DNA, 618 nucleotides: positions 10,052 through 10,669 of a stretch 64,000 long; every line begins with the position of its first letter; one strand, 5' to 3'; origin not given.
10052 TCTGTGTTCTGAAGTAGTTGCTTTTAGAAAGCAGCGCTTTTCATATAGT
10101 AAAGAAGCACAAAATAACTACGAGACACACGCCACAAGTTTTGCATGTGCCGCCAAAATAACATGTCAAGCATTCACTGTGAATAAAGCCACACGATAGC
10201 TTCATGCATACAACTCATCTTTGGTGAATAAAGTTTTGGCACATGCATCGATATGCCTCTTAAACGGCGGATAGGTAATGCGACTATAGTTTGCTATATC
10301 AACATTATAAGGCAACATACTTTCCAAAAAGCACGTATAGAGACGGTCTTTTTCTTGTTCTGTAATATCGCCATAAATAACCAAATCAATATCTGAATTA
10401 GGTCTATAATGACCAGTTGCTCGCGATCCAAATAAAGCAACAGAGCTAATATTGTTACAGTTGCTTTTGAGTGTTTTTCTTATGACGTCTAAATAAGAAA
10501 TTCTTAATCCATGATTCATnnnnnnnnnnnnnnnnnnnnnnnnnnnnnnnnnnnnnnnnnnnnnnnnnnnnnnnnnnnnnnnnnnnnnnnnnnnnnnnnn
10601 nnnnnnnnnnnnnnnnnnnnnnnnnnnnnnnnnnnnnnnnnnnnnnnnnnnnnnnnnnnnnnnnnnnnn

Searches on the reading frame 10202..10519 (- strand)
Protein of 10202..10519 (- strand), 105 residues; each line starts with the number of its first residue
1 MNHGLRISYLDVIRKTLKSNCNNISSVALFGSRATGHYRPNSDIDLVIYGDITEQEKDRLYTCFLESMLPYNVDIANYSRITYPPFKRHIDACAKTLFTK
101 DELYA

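Call 94: search_protein_families(library=pfam, proteins=[window:10202-10519:-], max_evalue=0.0001)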
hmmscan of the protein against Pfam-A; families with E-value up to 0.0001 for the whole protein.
window:10202-10519:- (105 aa): 3 families
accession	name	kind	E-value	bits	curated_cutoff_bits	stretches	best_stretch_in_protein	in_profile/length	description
PF18765.7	Polbeta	-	8.2e-16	58.4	26.9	1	13-102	3-92/93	Polymerase beta, Nucleotidyltransferase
PF01909.29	NTP_transf_2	-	1e-12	48.7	21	1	13-86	4-82/93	Nucleotidyltransferase domain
PF22600.2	MTPAP-like_central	-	3.4e-05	24.4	27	1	6-55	22-70/139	Poly(A) RNA polymerase, mitochondrial-like, central palm domain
